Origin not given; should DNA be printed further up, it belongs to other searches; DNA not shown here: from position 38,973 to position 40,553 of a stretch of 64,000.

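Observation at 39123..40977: Catalytically degenerate glutamine-synthetase paralog coupled to a pseudo-receiver ANTAR antiterminator: candidate nitrogen sensor/antiterminator pair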

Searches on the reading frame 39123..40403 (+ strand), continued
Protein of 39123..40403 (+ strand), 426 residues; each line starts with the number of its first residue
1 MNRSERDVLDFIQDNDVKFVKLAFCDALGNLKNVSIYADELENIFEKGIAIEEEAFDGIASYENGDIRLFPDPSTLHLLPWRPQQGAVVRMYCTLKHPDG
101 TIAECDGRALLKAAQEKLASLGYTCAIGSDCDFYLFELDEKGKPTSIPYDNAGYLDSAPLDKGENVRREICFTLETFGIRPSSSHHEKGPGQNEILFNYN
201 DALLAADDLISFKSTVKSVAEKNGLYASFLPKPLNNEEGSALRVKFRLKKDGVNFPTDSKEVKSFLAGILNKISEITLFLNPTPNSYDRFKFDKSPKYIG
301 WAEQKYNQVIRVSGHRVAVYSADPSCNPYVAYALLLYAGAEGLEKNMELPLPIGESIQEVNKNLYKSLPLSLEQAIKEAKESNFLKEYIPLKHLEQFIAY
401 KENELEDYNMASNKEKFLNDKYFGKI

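Call 20: find_encoding_contigs(protein=P0021, flank=6000, max_places=2)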
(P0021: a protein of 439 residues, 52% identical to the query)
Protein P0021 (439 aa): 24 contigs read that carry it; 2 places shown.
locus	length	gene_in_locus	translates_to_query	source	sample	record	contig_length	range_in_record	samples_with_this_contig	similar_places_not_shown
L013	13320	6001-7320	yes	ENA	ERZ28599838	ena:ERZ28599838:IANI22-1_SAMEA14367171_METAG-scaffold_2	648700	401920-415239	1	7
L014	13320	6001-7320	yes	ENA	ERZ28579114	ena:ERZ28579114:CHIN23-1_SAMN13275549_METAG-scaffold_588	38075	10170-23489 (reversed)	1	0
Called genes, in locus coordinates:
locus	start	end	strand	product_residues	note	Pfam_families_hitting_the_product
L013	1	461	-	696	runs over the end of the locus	PF12437:GSIII_N, PF00120:Gln-synt_C, PF18318:Gln-synt_C-ter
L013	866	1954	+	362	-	PF00310:GATase_2, PF13522:GATase_6 (weak), PF13537:GATase_7 (faint)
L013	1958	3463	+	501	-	PF00037:Fer4 (weak), PF04898:Glu_syn_central (weak), PF01645:Glu_synthase, PF00478:IMPDH (weak), PF01070:FMN_dh (weak), PF04898:Glu_syn_central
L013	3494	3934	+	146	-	PF13187:Fer4_9 (faint), PF13247:Fer4_11, PF12838:Fer4_7 (weak), PF00037:Fer4, PF12797:Fer4_2 (weak), PF12837:Fer4_6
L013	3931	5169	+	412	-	PF07992:Pyr_redox_2, PF00070:Pyr_redox, PF18267:Rubredoxin_C (weak)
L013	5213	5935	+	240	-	PF01493:GXGXG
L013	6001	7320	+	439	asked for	PF03951:Gln-synt_N, PF00120:Gln-synt_C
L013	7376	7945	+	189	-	PF03861:ANTAR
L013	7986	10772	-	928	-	PF13489:Methyltransf_23, PF08241:Methyltransf_11, PF08242:Methyltransf_12, PF13649:Methyltransf_25, PF00535:Glycos_transf_2, PF13641:Glyco_tranf_2_3, PF00535:Glycos_transf_2, PF13641:Glyco_tranf_2_3, +2 more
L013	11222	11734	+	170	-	PF01966:HD (weak)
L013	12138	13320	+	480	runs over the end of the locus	PF13416:SBP_bac_8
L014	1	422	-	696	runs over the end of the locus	PF12437:GSIII_N, PF00120:Gln-synt_C, PF18318:Gln-synt_C-ter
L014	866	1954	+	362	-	PF00310:GATase_2, PF13522:GATase_6 (weak), PF13537:GATase_7 (faint)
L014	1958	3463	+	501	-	PF00037:Fer4 (weak), PF04898:Glu_syn_central (weak), PF01645:Glu_synthase, PF00478:IMPDH (weak), PF01070:FMN_dh (weak), PF04898:Glu_syn_central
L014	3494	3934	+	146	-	PF13187:Fer4_9 (faint), PF13247:Fer4_11, PF12838:Fer4_7 (weak), PF00037:Fer4, PF12797:Fer4_2 (weak), PF12837:Fer4_6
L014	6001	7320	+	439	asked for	PF03951:Gln-synt_N, PF00120:Gln-synt_C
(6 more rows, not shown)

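Call 49: find_related_loci(query=A1, collection=metagenome_contigs, flank=6000)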
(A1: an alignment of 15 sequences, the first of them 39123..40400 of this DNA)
Query A1 (426 aa) in metagenome_contigs; peptide patterns used: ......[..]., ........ (x = any residue, [..] = any of these).
600 stretches matched a pattern (row limit reached: there are more); 563 encode a relative of the query (tblastn E <= 1e-3); the best 80 are kept; 80 distinct loci.
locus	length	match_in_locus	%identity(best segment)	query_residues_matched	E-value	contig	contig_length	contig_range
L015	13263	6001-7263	68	4-426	0e+0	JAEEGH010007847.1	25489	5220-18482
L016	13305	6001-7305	50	1-423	3e-145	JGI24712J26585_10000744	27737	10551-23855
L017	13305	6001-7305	50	1-423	3e-144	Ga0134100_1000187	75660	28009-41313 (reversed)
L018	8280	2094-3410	49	1-426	7e-144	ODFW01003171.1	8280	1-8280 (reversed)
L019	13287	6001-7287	50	1-416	6e-141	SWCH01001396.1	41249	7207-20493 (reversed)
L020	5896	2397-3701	48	1-426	4e-141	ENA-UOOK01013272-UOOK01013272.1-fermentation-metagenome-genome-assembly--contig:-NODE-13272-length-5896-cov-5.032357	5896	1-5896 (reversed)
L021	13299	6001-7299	49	7-426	9e-140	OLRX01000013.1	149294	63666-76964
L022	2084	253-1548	48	1-423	7e-148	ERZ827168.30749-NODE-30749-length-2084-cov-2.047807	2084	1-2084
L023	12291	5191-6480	50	1-417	4e-136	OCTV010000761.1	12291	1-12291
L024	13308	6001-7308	48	1-426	3e-135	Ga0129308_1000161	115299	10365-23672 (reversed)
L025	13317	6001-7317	47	1-426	7e-135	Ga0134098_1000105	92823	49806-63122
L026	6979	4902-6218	47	1-426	2e-133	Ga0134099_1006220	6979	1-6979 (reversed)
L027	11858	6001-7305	46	1-426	4e-133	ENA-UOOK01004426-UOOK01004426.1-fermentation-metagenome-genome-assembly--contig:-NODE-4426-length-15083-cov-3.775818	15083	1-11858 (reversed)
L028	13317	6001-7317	46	1-426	8e-132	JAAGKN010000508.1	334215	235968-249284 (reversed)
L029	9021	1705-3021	46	1-426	1e-131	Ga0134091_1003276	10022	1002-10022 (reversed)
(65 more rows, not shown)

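Call 91: predict_structure(alignment_id=A4)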
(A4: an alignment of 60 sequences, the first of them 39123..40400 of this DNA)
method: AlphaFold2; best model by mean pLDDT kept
length: 426 residues; sequences in the alignment: 60
mean_pLDDT: 91.7   pTM: 0.92
mean pLDDT of the five models: 91.7, 90.7, 89.3, 88.8, 88.5
residues with pLDDT >= 90: 312; 70-90: 104; 50-70: 9; < 50: 1
segments of 3 or more residues with pLDDT < 50: none
pLDDT, mean of each block of 10 residues (from residue 1): 79 90 91 92 94 82 88 86 72 93 95 98 96 95 92 85 93 89 89 94 95 93 94 87 95 90 98 98 92 90 94 90 95 98 98 90 92 98 97 95 96 90 83
secondary structure, 60 per line:
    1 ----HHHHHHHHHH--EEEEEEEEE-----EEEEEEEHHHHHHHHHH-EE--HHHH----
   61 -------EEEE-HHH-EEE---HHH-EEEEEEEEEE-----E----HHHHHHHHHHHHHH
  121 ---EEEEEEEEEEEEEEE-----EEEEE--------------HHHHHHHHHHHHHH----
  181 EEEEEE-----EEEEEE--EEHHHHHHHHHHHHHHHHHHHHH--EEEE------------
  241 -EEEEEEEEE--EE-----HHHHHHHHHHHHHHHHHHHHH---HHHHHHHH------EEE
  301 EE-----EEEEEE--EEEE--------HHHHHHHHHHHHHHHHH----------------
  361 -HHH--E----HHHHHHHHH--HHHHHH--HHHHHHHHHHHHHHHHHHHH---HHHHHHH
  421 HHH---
elements in order: H5-14 E17-25 E31-37 H38-47 H53-56 E68-71 E77-79 E87-96 H107-120 E124-138 E144-148 H163-176 E181-186 E192-197 H202-222 E225-228 E242-250 H260-280 H284-291 E298-302 E308-313 E316-319 H328-344 H372-380 H383-388 H391-410 H414-423

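Call 93: fold_search(model_id=the predicted structure, library=pdb)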
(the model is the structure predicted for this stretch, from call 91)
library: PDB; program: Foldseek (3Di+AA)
matches with E <= 10: 808; with E <= 0.001: 221
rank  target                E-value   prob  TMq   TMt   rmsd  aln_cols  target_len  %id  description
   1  8s59_A                2.0e-46  1.00  0.92  0.88   3.3       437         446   37  Cryo-EM structure of the active dodecameric Methanosarcina mazei glutamine synthetase. (released 2025-01-08)
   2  8ufj_A                1.1e-45  1.00  0.90  0.87   3.4       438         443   36  Structure of M. mazei GS(R167L-A168G) apo form (released 2023-11-15)
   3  8tge_A                1.3e-45  1.00  0.91  0.87   3.4       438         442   36  Crystal structure of the Methanosarcina mazei glutamine synthetase in complex with GlnK1 (released 2023-11-15)
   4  8tfc_A                3.8e-45  1.00  0.89  0.87   3.5       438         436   36  Cryo-EM structure of Methanosarcina mazie glutamine synthetase captured as partial oligomer (released 2023-11-15)
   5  8ufj_B                7.7e-45  1.00  0.90  0.87   3.4       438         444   36  Structure of M. mazei GS(R167L-A168G) apo form (released 2023-11-15)
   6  8tfk_A                8.6e-45  1.00  0.92  0.89   3.2       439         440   36  Cryo-EM structure of the Methanosarcina mazei glutamine synthetase (GS) with Met-Sox-P and ADP (released 2023-11-15)
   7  8tfb_A                5.1e-44  1.00  0.90  0.87   3.5       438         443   36  Cryo-EM structure of the Methanosarcina mazei apo glutamin synthetase structure: dodecameric form (released 2023-11-15)
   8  7tdp_C                1.7e-43  1.00  0.92  0.89   3.1       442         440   35  Structure of Paenibacillus polymyxa GS bound to Met-Sox-P-ADP (Transition state complex) to 1.98 Angstom (released 2022-06-29)
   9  8oow_A                2.0e-43  1.00  0.90  0.89   3.2       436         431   34  Glutamine synthetase from Methermicoccus shengliensis at a resolution of 2.64 A (released 2024-01-24)
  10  8oow_L                3.2e-43  1.00  0.90  0.88   3.2       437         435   34  Glutamine synthetase from Methermicoccus shengliensis at a resolution of 2.64 A (released 2024-01-24)
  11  7tdv_B                4.7e-43  1.00  0.93  0.89   3.1       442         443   34  Crystal structure of S. aureus glutamine synthetase in Met-Sox-P/ADP transition state complex (released 2022-06-29)
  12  8oow_F                5.2e-43  1.00  0.90  0.89   3.2       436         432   34  Glutamine synthetase from Methermicoccus shengliensis at a resolution of 2.64 A (released 2024-01-24)
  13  8oox_B                5.5e-43  1.00  0.91  0.89   3.2       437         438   34  Glutamine synthetase from Methermicoccus shengliensis at a resolution of 3.09 A (released 2024-01-24)
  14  4lni_J                6.5e-43  1.00  0.92  0.89   3.2       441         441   34  B. subtilis glutamine synthetase structures reveal large active site conformational changes and basis for isoenzyme sp (released 2013-11-06)
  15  7tf9_A                9.4e-43  1.00  0.91  0.88   3.4       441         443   34  L. monocytogenes GS(14)-Q-GlnR peptide (released 2022-06-29)
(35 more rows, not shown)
